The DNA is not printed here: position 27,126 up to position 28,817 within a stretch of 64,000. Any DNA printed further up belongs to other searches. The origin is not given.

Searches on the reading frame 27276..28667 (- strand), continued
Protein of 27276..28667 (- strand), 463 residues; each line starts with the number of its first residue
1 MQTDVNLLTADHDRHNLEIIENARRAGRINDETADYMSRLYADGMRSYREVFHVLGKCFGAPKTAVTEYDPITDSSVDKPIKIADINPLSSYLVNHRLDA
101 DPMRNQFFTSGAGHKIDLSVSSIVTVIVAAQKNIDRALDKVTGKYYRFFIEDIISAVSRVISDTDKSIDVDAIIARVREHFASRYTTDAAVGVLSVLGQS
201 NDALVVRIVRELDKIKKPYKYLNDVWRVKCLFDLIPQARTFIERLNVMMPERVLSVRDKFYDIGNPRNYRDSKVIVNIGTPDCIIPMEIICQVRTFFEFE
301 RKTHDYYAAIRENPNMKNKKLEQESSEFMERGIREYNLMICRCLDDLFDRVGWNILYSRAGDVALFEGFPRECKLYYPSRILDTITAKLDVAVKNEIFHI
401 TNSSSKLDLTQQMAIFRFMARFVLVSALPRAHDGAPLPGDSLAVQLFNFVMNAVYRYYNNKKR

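Call 26: predict_structure(alignment_id=A2)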
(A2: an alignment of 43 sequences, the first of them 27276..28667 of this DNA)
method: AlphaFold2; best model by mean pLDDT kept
length: 463 residues; sequences in the alignment: 43
mean_pLDDT: 89.3   pTM: 0.87
mean pLDDT of the five models: 89.3, 89.2, 89.1, 87.1, 86.9
residues with pLDDT >= 90: 282; 70-90: 167; 50-70: 13; < 50: 1
segments of 3 or more residues with pLDDT < 50: none
pLDDT, mean of each block of 10 residues (from residue 1): 83 97 97 97 95 94 92 82 90 93 83 79 95 96 95 94 80 92 93 88 90 95 97 95 94 94 80 96 96 91 75 69 81 92 92 83 83 87 94 92 84 94 91 76 95 86 62
secondary structure, 60 per line:
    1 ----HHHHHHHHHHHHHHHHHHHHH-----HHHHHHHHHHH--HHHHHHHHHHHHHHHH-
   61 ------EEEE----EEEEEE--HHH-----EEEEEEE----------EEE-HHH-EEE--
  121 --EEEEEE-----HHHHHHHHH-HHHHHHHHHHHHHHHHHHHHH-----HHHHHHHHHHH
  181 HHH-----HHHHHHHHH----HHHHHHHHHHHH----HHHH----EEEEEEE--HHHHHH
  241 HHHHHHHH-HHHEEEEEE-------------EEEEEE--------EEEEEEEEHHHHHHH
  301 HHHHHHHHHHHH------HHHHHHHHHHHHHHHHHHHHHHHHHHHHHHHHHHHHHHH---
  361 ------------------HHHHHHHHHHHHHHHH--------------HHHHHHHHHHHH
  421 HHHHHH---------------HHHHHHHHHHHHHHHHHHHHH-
elements in order: H5-25 H31-41 H44-59 E67-70 E75-80 E91-97 E108-110 E116-118 E123-128 H134-142 H144-164 H170-183 H189-197 H202-213 H218-221 E226-232 H235-248 E253-258 E272-277 E286-293 H294-312 H319-357 H379-394 H409-426 H442-462
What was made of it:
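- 27276..28667 (-): Gene X: 463-aa divergent RSH-fold protein (stop codon 27276-27278). AF2 pLDDT 89.3, pTM 0.87 (call 26).
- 28302..28667 (-): N-terminal region, residues 1-122: three helices and a beta-meander, including the invariant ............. motif (28344-28382). Family-specific, function unknown. DSSP of the model (call 26).
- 28005..28241 (-): Helical insertion, residues 143-221, between the phosphate-binding helix and the Mg-Asp strand. About 12 residues in RelQ. Variable in length in distant relatives. DSSP helices 144-164, 170-183, 189-197, 202-213, 218-221 (call 26).
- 27597..27731 (-): Loop and long helix, residues 313-357, ending in the invariant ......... Likely counterpart of the SAS C-terminal helix. 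DSSP helix 319-357 (call 26).
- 27279..27596 (-): C-terminal helical region, residues 358-463. Specific to the Enterousia clade. Ends in a conserved R-Y-Y tail (27294-27305). DSSP (call 26).
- On Long RSH (Rel/RelA/SpoT): The N-terminal region is three helices plus a beta-meander (call 26).
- AF2 model pLDDT 89.3, pTM 0.87 (call 26). The predicted secondary-structure order beta-alpha-[insertion]-beta-alpha-beta-beta-beta-alpha-alpha matches the SAS topology (call 26). An approximately 80-residue insertion lies next to the donor site (call 26).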

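Call 29: fold_search(model_id=the predicted structure, library=pdb)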
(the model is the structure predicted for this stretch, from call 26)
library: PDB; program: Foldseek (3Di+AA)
matches with E <= 10: 264; with E <= 0.001: 28
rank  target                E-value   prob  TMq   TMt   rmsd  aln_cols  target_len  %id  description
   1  6ewz_A                4.5e-05  1.00  0.22  0.47  18.0       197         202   13  Crystal structure of RelP (SAS2) from Staphylococcus aureus bound to AMPCPP and GTP in the pre-catalytic state (released 2018-01-24)
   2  6fgk_D                6.2e-05  1.00  0.23  0.53   9.2       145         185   18  Crystal structure of the small alarmone synthethase 2 from Bacillus subtilis (released 2018-02-07)
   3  5ded_E                6.5e-05  1.00  0.22  0.50  10.2       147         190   14  Crystal structure of the small alarmone synthethase 1 from Bacillus subtilis bound to its product pppGpp (released 2015-10-28)
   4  6ewz_B                1.3e-04  1.00  0.22  0.47  17.9       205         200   12  Crystal structure of RelP (SAS2) from Staphylococcus aureus bound to AMPCPP and GTP in the pre-catalytic state (released 2018-01-24)
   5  9erv_A                1.3e-04  0.99  0.20  0.26  24.3       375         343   10  Structure of Salmonella CapRel bound to Bas11 Gp54 (released 2024-11-06)
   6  5ded_C                1.3e-04  1.00  0.23  0.50  10.0       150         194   13  Crystal structure of the small alarmone synthethase 1 from Bacillus subtilis bound to its product pppGpp (released 2015-10-28)
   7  5dec_B                1.3e-04  1.00  0.23  0.50  15.4       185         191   11  Crystal structure of the small alarmone synthetase 1 from Bacillus subtilis (released 2015-10-28)
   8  5ded_G                1.5e-04  1.00  0.22  0.51  10.2       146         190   14  Crystal structure of the small alarmone synthethase 1 from Bacillus subtilis bound to its product pppGpp (released 2015-10-28)
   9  5ded_H                1.7e-04  1.00  0.23  0.51   3.2       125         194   14  Crystal structure of the small alarmone synthethase 1 from Bacillus subtilis bound to its product pppGpp (released 2015-10-28)
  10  5ded_D                1.7e-04  1.00  0.22  0.51  17.6       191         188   12  Crystal structure of the small alarmone synthethase 1 from Bacillus subtilis bound to its product pppGpp (released 2015-10-28)
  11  6fgk_A                1.8e-04  1.00  0.23  0.53   9.3       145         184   17  Crystal structure of the small alarmone synthethase 2 from Bacillus subtilis (released 2018-02-07)
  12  6fgx_A                1.9e-04  1.00  0.21  0.47  17.8       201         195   11  Crystal structure of the small alarmone synthethase 2 from Staphylococcus aureus bound to AMPCPP (released 2018-02-07)
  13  5ded_F                1.9e-04  1.00  0.20  0.43  15.7       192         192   12  Crystal structure of the small alarmone synthethase 1 from Bacillus subtilis bound to its product pppGpp (released 2015-10-28)
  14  5dec_A                2.2e-04  1.00  0.20  0.44  15.9       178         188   13  Crystal structure of the small alarmone synthetase 1 from Bacillus subtilis (released 2015-10-28)
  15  5ded_A                2.3e-04  1.00  0.23  0.51  16.5       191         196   12  Crystal structure of the small alarmone synthethase 1 from Bacillus subtilis bound to its product pppGpp (released 2015-10-28)
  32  7ztb_A                1.3e-03  0.99  0.18  0.24  23.7       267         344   12  Structure of the Salmonella tRNA pyrophosphokinase CapRel (released 2022-11-23)
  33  7ztb_B                1.7e-03  0.96  0.18  0.23  18.0       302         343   11  Structure of the Salmonella tRNA pyrophosphokinase CapRel (released 2022-11-23)
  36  8vx3_A                2.0e-03  1.00  0.20  0.42  17.0       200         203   14  Structure of an exported small alarmone synthetase from Streptomyces albidoflavus (released 2025-02-05)
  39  8vx3_C                2.8e-03  1.00  0.20  0.43  15.6       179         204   13  Structure of an exported small alarmone synthetase from Streptomyces albidoflavus (released 2025-02-05)
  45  8vx3_B                9.8e-03  0.99  0.20  0.42  17.3       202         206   13  Structure of an exported small alarmone synthetase from Streptomyces albidoflavus (released 2025-02-05)
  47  8pu1_B                1.4e-02  0.99  0.16  0.36  11.2       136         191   14  Structure of the toxin/antitoxin complex FaRel/ATfaRel2 with APCPP (released 2024-07-24)
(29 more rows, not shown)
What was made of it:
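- On RSH superfamily, SYNTH (pyrophosphokinase) domain: Foldseek against PDB: all of about 50 top hits are RSH SYNTH domains, best E 4.5e-5, probability 1.0, TM (target) about 0.5 (call 29).
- RelQ 5ded_H aligns over 125 columns at rmsd 3.2 A (call 29). Foldseek lists CapRel (9erv, 7ztb) and FaRel (8pu1) among the hits (call 29). One of them, 8vx3, is among the fold hits (call 29).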

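Call 41: fold_search(model_id=the predicted structure, library=viral)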
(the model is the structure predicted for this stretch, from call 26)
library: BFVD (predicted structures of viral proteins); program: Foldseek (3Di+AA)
matches with E <= 10: 250; with E <= 0.001: 6
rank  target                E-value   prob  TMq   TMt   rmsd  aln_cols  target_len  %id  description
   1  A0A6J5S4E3            5.7e-05  1.00  0.20  0.21  15.3       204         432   13  RelA/SpoT [uncultured Caudovirales phage]
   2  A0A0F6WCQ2            8.2e-05  1.00  0.23  0.41  15.6       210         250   11  RelA/SpoT family protein [Sinorhizobium phage phiN3]
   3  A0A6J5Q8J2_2          1.1e-04  1.00  0.24  0.11  20.9       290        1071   16  RelA/SpoT [uncultured Caudovirales phage]
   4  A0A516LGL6            2.7e-04  1.00  0.21  0.09  18.0       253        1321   13  (no name in the UniProt tables at hand)
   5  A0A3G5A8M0            7.4e-04  1.00  0.20  0.14  16.0       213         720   13  Glycosyltransferase [Hyperionvirus sp.]
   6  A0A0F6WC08            8.2e-04  1.00  0.22  0.72   2.4       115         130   17  Uncharacterized protein [Sinorhizobium phage phiM7]
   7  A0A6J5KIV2            1.5e-03  1.00  0.19  0.09  15.5       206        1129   18  DdrB-like domain-containing protein [uncultured Caudovirales phage]
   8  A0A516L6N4            2.4e-03  1.00  0.25  0.11  18.4       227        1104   11  (no name in the UniProt tables at hand)
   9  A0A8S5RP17            2.9e-03  1.00  0.21  0.44  17.8       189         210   12  GTP pyrophosphokinase YjbM [virus sp. ctBS918]
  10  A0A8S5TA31            2.9e-03  0.99  0.20  0.41  17.7       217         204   14  Tas1 [Siphoviridae sp. ctprd3]
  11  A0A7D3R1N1            3.3e-03  1.00  0.20  0.50  15.3       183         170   12  Nucleotidyltransferase relA/spot protein [Fadolivirus FV1/VV64]
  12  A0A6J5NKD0            5.1e-03  0.99  0.18  0.08  16.5       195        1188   14  Uncharacterized protein [uncultured Caudovirales phage]
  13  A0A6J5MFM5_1          7.7e-03  0.98  0.22  0.11  19.6       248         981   12  ART-PolyVal-like domain-containing protein [uncultured Caudovirales phage]
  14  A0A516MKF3            1.4e-02  0.97  0.18  0.16  15.1       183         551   11  (no name in the UniProt tables at hand)
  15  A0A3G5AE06            1.5e-02  0.44  0.11  0.20  17.3       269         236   11  Uncharacterized protein [Satyrvirus sp.]
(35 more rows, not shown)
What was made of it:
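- BFVD hits are RelA/SpoT, YjbM and Tas1 proteins (call 41).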

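Call 44: find_encoding_contigs(protein=P0168, flank=6000, max_places=3)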
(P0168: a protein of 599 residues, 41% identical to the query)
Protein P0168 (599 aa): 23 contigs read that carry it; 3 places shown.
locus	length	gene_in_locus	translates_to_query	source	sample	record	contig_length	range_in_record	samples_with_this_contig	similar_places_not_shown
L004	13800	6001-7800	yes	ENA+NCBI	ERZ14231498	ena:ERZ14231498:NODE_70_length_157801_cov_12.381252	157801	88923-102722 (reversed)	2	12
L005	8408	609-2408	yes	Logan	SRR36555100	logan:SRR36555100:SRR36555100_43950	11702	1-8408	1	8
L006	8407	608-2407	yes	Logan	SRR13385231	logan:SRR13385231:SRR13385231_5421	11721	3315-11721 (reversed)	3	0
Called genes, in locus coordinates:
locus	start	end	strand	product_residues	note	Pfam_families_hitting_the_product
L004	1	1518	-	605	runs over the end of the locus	PF13555:AAA_29 (faint), PF00005:ABC_tran, PF01926:MMR_HSR1 (faint), PF02463:SMC_N (faint), PF13191:AAA_16 (faint), PF13304:AAA_21 (faint), PF00005:ABC_tran, PF16326:ABC_tran_CTD, +1 more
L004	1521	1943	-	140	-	-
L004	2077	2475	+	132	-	PF07378:FlbT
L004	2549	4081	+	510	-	PF00669:Flagellin_N, PF00700:Flagellin_C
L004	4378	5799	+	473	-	PF00669:Flagellin_N, PF00700:Flagellin_C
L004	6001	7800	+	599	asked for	-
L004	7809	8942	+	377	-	PF23310:TPR_27 (faint), PF08238:Sel1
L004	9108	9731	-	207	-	PF05494:MlaC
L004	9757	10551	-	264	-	PF04333:MlaA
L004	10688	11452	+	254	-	PF00149:Metallophos, PF12850:Metallophos_2 (weak)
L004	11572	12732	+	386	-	PF00155:Aminotran_1_2 (weak), PF01041:DegT_DnrJ_EryC1, PF01212:Beta_elim_lyase (weak)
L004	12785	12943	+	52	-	-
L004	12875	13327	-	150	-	-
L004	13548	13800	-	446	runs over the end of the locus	PF00289:Biotin_carb_N, PF02222:ATP-grasp, PF02786:CPSase_L_D2, PF07478:Dala_Dala_lig_C, PF02785:Biotin_carb_C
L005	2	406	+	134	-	?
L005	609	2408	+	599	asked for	-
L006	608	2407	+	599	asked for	-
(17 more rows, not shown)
